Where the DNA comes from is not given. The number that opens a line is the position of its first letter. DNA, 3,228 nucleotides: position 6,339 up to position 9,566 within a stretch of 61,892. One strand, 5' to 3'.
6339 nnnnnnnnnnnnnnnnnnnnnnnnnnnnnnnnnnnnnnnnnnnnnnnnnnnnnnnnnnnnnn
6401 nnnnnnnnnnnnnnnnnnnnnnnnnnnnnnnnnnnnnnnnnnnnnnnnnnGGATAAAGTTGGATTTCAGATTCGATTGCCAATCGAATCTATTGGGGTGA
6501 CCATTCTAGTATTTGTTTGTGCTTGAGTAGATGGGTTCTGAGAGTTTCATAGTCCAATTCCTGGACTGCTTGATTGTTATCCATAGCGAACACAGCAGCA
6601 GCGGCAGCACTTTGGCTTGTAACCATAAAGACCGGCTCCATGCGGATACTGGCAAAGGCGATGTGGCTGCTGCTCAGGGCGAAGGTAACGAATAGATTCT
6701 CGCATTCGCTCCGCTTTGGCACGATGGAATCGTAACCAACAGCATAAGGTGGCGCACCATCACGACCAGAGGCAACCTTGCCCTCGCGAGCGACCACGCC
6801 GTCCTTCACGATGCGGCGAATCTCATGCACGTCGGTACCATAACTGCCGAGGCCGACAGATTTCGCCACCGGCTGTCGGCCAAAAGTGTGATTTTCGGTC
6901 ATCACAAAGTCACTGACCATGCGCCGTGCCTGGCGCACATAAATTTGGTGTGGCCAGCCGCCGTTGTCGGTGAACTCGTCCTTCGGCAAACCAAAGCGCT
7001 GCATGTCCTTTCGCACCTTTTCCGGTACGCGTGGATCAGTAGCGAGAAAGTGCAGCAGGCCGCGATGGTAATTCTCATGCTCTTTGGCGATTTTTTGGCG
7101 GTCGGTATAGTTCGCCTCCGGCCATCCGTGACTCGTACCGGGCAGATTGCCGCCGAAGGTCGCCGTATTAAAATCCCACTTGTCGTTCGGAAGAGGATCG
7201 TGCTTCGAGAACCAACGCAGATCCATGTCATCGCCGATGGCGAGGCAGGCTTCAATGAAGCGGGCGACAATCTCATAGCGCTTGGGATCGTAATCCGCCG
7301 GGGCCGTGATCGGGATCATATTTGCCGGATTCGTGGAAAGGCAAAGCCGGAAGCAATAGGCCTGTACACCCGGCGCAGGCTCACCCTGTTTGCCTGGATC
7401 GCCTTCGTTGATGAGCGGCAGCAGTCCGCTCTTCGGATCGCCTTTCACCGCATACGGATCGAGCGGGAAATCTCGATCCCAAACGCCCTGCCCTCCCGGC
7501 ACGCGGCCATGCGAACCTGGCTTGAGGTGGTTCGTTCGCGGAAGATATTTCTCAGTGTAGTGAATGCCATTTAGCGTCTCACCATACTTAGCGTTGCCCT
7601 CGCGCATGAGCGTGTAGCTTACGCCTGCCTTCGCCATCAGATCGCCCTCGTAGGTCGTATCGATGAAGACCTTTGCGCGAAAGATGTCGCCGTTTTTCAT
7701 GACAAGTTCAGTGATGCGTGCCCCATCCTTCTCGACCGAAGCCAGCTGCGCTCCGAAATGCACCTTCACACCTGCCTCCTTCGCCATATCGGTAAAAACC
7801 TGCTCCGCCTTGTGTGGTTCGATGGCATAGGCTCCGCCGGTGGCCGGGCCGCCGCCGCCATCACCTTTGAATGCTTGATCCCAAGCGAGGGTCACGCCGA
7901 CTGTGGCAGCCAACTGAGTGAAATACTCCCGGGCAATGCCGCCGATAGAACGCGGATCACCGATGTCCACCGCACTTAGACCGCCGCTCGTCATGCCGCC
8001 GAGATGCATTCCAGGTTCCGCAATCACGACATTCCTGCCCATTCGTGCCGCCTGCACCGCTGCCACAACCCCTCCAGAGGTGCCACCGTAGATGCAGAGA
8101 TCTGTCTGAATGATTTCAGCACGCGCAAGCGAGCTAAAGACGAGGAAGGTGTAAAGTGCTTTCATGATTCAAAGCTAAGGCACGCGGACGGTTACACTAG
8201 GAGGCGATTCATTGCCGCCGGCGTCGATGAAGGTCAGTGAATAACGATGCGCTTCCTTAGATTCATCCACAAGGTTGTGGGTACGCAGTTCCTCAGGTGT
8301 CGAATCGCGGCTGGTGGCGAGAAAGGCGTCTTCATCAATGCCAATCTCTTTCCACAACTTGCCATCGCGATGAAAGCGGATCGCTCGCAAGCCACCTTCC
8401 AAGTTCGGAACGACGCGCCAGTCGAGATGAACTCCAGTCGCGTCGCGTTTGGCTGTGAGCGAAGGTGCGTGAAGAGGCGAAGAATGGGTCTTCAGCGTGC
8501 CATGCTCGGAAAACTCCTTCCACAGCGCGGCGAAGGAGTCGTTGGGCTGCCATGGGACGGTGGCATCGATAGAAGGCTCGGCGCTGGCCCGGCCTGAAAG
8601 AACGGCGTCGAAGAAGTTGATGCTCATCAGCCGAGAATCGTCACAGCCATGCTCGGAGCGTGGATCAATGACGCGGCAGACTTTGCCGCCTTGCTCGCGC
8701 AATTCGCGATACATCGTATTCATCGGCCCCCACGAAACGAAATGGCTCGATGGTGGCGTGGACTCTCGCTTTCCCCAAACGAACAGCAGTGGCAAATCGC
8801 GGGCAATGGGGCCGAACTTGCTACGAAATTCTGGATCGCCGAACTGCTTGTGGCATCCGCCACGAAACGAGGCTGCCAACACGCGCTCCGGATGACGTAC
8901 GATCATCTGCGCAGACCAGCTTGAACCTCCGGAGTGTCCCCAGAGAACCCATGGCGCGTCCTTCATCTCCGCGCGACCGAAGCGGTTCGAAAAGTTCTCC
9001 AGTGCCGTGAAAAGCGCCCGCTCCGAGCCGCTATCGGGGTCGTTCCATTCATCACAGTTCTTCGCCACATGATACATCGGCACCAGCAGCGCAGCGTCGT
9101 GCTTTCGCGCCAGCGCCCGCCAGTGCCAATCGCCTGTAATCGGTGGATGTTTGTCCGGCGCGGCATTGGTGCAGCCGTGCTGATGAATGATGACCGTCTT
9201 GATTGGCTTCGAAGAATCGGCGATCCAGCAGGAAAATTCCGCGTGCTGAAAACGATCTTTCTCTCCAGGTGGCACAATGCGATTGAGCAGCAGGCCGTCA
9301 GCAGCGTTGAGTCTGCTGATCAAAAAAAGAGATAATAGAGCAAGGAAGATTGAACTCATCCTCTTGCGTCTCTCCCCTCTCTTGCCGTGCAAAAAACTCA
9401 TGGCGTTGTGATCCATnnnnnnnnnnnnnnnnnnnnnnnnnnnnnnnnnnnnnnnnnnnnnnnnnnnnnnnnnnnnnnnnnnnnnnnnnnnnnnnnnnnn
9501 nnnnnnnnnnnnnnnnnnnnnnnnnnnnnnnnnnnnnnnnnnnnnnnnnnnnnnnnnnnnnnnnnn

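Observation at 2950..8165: BNR propeller fused to an exported FAD oxidoreductase, plus a stand-alone paralog: a candidate uncharacterised redox step on sialoglycans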

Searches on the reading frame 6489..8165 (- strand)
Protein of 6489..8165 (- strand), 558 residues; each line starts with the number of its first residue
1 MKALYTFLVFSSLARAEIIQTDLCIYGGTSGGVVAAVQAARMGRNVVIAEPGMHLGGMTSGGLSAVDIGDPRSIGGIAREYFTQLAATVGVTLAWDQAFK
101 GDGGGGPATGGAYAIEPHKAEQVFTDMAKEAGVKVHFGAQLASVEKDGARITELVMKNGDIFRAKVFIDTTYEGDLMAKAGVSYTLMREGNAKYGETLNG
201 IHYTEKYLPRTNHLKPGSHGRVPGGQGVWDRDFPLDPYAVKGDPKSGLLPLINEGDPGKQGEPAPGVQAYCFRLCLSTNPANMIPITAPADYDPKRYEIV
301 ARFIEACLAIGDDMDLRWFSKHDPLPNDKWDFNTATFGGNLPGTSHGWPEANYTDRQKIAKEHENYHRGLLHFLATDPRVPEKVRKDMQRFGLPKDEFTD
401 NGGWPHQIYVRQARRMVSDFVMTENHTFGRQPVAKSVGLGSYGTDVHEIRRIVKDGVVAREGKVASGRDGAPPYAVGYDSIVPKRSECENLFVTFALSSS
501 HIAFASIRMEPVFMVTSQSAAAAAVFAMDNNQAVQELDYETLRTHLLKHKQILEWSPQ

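Call 7: search_protein_families(library=pfam, proteins=[window:6489-8165:-], max_evalue=0.01)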
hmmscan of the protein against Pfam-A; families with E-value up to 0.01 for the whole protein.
window:6489-8165:- (558 aa): 3 families
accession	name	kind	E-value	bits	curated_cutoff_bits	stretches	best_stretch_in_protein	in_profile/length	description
PF12831.13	FAD_oxidored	-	1.5e-95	321.4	27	1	22-546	1-416/416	FAD dependent oxidoreductase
PF07992.20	Pyr_redox_2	-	0.0057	16.5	26.1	0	117-168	182-232/291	Pyridine nucleotide-disulphide oxidoreductase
PF04820.20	Trp_halogenase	-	0.0058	16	21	0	110-179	150-220/458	Tryptophan halogenase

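Call 10: search_solved_structures(query=window:6489-8165:-, max_evalue=0.01, show_alignments=1)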
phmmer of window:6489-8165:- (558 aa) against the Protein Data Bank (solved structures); distinct sequences matched with E-value up to 0.01: 0.

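Call 19: search_protein_families(library=ncbifam, proteins=[window:6489-8165:-], max_evalue=0.001)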
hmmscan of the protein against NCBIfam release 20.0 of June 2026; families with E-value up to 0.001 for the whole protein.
window:6489-8165:- (558 aa): 0 families

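Call 20: find_homologous_proteins(query=window:6489-8165:-, max_evalue=0.00001)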
Query window:6489-8165:- (558 aa): 7999 proteins with E <= 0.00001 among 8000 candidates; the best 120 are listed.
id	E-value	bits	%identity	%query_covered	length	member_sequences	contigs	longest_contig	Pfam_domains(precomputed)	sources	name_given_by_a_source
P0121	0.0e+0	1300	100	100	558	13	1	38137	PF12831.14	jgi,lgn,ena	jgi:hypothetical protein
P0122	0.0e+0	1298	100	100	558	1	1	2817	PF12831.14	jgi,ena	jgi:hypothetical protein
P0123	0.0e+0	1296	99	100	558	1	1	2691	PF12831.14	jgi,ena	jgi:hypothetical protein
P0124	0.0e+0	1295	99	100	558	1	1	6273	PF12831.14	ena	-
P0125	0.0e+0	1293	99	100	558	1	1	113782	PF12831.14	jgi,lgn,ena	jgi:hypothetical protein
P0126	0.0e+0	1293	99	100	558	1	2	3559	PF12831.14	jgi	jgi:hypothetical protein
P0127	0.0e+0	1291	99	100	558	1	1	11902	PF12831.14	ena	-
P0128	0.0e+0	1288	99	100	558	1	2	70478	PF12831.14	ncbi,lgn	-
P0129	0.0e+0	1288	99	100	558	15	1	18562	PF12831.14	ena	-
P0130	0.0e+0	1287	99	100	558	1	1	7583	PF12831.14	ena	-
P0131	0.0e+0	1286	99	100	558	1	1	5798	PF12831.14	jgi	jgi:hypothetical protein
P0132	0.0e+0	1286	98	100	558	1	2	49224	PF12831.14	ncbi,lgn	-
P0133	0.0e+0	1285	99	100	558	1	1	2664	PF12831.14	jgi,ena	jgi:hypothetical protein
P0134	0.0e+0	1284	98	100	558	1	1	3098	PF12831.14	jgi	jgi:hypothetical protein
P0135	0.0e+0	1284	98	100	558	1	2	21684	PF12831.14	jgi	jgi:hypothetical protein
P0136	0.0e+0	1284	98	100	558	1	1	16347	PF12831.14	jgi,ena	jgi:hypothetical protein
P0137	0.0e+0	1282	98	100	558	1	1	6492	PF12831.14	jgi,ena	jgi:hypothetical protein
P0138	0.0e+0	1282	98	100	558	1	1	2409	PF12831.14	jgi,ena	jgi:hypothetical protein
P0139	0.0e+0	1282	98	100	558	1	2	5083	PF12831.14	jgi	jgi:hypothetical protein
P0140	0.0e+0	1258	96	100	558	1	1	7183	PF12831.14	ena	-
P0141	0.0e+0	1253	96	100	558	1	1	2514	PF12831.14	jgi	jgi:hypothetical protein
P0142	0.0e+0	1253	96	100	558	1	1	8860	PF12831.14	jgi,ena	jgi:hypothetical protein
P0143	0.0e+0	1252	95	100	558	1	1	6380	PF12831.14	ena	-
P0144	0.0e+0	1251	95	100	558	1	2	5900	PF12831.14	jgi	jgi:hypothetical protein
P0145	0.0e+0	1251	96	100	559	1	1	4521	PF12831.14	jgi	jgi:hypothetical protein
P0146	0.0e+0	1250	95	100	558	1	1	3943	PF12831.14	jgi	jgi:hypothetical protein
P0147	0.0e+0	1249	95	100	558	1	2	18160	PF12831.14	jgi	jgi:hypothetical protein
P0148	0.0e+0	1249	95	100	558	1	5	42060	PF12831.14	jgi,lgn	jgi:hypothetical protein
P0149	0.0e+0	1249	95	100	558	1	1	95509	PF12831.14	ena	-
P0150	0.0e+0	1247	95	100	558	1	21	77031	PF12831.14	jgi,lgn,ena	jgi:hypothetical protein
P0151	0.0e+0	1172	89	100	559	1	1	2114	PF12831.14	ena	-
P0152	0.0e+0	1169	88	100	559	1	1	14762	PF12831.14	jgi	jgi:hypothetical protein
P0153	0.0e+0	1169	88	99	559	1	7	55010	PF12831.14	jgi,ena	-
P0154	0.0e+0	1168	88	100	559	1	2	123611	PF12831.14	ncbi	-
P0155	0.0e+0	1164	88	99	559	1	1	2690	PF12831.14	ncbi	-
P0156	0.0e+0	1163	88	100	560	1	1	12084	PF12831.14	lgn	-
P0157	0.0e+0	1162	88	100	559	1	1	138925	PF12831.14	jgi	jgi:hypothetical protein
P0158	0.0e+0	1162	87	100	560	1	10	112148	PF12831.14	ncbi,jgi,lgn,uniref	jgi:hypothetical protein|uniref:FAD-dependent oxidoreductase n=1 Tax=Prosthecobacter sp. TaxID=19653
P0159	0.0e+0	1162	87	99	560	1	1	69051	PF12831.14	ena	-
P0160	0.0e+0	1162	87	100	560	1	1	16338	PF12831.14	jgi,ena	-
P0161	0.0e+0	1160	89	97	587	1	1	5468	PF12831.14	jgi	jgi:hypothetical protein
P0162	0.0e+0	1159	89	97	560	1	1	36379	PF12831.14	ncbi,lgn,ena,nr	ncbi:MAG TPA: xanthan lyase [Verrucomicrobiales bacterium]|nr:xanthan lyase [Verrucomicrobiales bact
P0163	0.0e+0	1150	86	100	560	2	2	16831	PF12831.14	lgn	-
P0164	0.0e+0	1150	86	100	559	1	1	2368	PF12831.14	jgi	jgi:hypothetical protein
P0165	0.0e+0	1149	86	100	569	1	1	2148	PF12831.14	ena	-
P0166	0.0e+0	1149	86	99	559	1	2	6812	PF12831.14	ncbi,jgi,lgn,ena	jgi:hypothetical protein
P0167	0.0e+0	1148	86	100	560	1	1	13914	PF12831.14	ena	-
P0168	0.0e+0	1148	86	100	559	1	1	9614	PF12831.14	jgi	jgi:hypothetical protein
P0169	0.0e+0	1147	86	100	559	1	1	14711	PF12831.14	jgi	-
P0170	0.0e+0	1146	86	100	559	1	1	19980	PF12831.14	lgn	-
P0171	0.0e+0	1146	87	100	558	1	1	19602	PF12831.14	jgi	jgi:hypothetical protein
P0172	0.0e+0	1146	87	100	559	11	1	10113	PF12831.14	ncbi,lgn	-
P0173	0.0e+0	1146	86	100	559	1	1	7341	PF12831.14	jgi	jgi:hypothetical protein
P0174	0.0e+0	1145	85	100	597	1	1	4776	PF12831.14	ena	-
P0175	0.0e+0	1145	87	100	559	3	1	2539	PF12831.14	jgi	jgi:hypothetical protein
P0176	0.0e+0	1143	86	99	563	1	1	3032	PF12831.14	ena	-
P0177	0.0e+0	1142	87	97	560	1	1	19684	PF12831.14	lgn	-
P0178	0.0e+0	1138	86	100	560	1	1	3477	PF12831.14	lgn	-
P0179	0.0e+0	1137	86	100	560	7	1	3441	PF12831.14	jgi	jgi:hypothetical protein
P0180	0.0e+0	1136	86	100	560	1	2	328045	PF12831.14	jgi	jgi:hypothetical protein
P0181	0.0e+0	1134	86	100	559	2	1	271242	PF12831.14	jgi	jgi:hypothetical protein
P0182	0.0e+0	1133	86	100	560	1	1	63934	PF12831.14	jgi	jgi:hypothetical protein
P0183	0.0e+0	1124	85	99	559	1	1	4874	PF12831.14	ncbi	-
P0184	0.0e+0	1122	85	99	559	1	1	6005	PF12831.14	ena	-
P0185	0.0e+0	1121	85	99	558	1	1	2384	PF12831.14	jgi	jgi:FAD dependent oxidoreductase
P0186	0.0e+0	1121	86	97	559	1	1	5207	PF12831.14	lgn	-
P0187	0.0e+0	1114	85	99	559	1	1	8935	PF12831.14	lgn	-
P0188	0.0e+0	1109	85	99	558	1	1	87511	PF12831.14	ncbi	ncbi:MAG: FAD-dependent oxidoreductase [Prosthecobacter sp.]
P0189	0.0e+0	1106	89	94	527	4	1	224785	PF12831.14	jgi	jgi:hypothetical protein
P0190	0.0e+0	1104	84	97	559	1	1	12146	PF12831.14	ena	-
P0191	0.0e+0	1102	83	99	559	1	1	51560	PF12831.14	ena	-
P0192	0.0e+0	1101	83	99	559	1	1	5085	PF12831.14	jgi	jgi:hypothetical protein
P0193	0.0e+0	1100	81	100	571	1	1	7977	PF12831.14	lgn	-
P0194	0.0e+0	1098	84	97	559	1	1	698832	PF12831.14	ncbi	-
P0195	0.0e+0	1096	83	99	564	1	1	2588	PF12831.14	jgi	jgi:hypothetical protein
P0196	0.0e+0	1096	84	97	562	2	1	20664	PF12831.14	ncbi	-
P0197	0.0e+0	1095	83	99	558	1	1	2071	PF12831.14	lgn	-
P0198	0.0e+0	1095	83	97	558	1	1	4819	PF12831.14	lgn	-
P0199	0.0e+0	1094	83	100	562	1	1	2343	PF12831.14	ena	-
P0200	0.0e+0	1093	82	100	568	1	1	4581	PF12831.14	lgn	-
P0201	0.0e+0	1093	83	100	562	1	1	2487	PF12831.14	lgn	-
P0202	0.0e+0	1090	83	99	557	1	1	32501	PF12831.14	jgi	jgi:hypothetical protein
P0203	0.0e+0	1089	82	100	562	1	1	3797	PF12831.14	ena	-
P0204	0.0e+0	1087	83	97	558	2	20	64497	PF12831.14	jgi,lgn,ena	-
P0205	0.0e+0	1087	82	100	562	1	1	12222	PF12831.14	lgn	-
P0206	0.0e+0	1084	82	100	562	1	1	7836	PF12831.14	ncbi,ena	-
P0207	0.0e+0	1084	80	100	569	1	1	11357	PF12831.14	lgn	-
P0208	0.0e+0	1084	81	100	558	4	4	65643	PF12831.14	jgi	jgi:hypothetical protein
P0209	0.0e+0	1079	82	100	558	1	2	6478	PF12831.14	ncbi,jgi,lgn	jgi:hypothetical protein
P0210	0.0e+0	1078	80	100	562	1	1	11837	PF12831.14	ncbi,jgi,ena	-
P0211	0.0e+0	1075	82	99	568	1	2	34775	PF12831.14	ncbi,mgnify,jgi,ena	mgnify:CR=1 FL=1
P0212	0.0e+0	1075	83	97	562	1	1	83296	PF12831.14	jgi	jgi:hypothetical protein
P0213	0.0e+0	1074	80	100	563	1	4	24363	PF12831.14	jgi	-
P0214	0.0e+0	1074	83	96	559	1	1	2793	PF12831.14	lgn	-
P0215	0.0e+0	1073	81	99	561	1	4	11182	PF12831.14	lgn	-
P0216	0.0e+0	1073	81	99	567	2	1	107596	PF12831.14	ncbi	ncbi:MAG: FAD-dependent oxidoreductase [Prosthecobacter sp.]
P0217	0.0e+0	1069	82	97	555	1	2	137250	PF12831.14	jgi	jgi:hypothetical protein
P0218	0.0e+0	1069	81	100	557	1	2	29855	PF12831.14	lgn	-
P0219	0.0e+0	1069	81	99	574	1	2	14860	PF12831.14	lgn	-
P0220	0.0e+0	1068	81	99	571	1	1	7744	PF12831.14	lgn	-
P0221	0.0e+0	1068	80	100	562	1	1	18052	PF12831.14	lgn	-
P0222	0.0e+0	1068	82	97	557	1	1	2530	PF12831.14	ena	-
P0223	0.0e+0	1068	82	97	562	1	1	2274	PF12831.14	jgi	jgi:hypothetical protein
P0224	0.0e+0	1068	80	100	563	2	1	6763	PF12831.14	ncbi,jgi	jgi:hypothetical protein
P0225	0.0e+0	1067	81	99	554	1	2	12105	PF12831.14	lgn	-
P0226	0.0e+0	1067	80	100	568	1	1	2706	PF12831.14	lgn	-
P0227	0.0e+0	1067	80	100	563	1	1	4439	PF12831.14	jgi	-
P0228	0.0e+0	1066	81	99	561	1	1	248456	PF07992.21,PF04820.21,PF12831.14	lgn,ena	-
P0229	0.0e+0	1066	81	97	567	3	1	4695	PF12831.14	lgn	-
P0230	0.0e+0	1066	80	100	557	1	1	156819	PF12831.14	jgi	jgi:hypothetical protein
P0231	0.0e+0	1065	81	100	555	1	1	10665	PF12831.14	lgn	-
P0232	0.0e+0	1065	80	100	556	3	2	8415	PF12831.14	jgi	jgi:hypothetical protein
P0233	0.0e+0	1065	81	97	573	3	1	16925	PF12831.14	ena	-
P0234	0.0e+0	1065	89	90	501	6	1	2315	PF12831.14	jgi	jgi:hypothetical protein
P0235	0.0e+0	1064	82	97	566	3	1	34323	PF12831.14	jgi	-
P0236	0.0e+0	1063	80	99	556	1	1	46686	PF12831.14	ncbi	-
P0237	0.0e+0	1062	81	99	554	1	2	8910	PF12831.14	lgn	-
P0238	0.0e+0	1062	80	100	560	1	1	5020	PF12831.14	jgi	jgi:hypothetical protein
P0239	0.0e+0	1062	82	97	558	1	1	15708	PF12831.14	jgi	jgi:hypothetical protein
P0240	0.0e+0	1062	80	99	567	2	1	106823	PF12831.14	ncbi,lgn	-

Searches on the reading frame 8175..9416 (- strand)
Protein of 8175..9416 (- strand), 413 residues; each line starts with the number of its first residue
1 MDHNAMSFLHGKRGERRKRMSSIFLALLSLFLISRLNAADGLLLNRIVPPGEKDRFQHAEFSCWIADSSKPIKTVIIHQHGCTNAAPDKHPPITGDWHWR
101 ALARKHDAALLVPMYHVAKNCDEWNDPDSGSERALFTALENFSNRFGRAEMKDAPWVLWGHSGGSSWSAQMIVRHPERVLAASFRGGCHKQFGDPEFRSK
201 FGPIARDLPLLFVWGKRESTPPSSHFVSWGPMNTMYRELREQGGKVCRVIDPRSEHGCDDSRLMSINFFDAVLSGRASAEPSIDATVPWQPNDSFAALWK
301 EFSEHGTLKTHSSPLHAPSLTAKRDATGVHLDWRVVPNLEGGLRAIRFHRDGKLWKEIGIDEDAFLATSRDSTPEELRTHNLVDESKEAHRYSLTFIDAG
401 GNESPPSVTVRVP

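Call 7: search_protein_families(library=pfam, proteins=[window:8175-9416:-], max_evalue=0.01)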
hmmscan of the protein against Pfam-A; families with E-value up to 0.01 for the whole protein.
window:8175-9416:- (413 aa): 0 families

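Call 19: search_protein_families(library=ncbifam, proteins=[window:8175-9416:-], max_evalue=0.001)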
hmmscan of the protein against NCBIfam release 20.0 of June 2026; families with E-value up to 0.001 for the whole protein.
window:8175-9416:- (413 aa): 1 family
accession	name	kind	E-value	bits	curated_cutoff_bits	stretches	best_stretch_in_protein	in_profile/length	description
NF050058.1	e_dPHAscl_type1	hypoth_equivalog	0.00053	19.6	150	1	74-186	23-136/276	extracellular catalytic domain type 1 short-chain-length polyhydroxyalkanoate depolymerase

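Call 78: search_solved_structures(query=window:8175-9416:-, max_evalue=1)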
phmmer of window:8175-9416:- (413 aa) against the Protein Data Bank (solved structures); distinct sequences matched with E-value up to 1: 1.
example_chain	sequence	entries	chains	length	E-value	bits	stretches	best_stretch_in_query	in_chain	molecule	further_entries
8qd1_A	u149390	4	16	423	0.0024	19.9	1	128-228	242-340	Pigment biosynthesis protein yellowish-green 1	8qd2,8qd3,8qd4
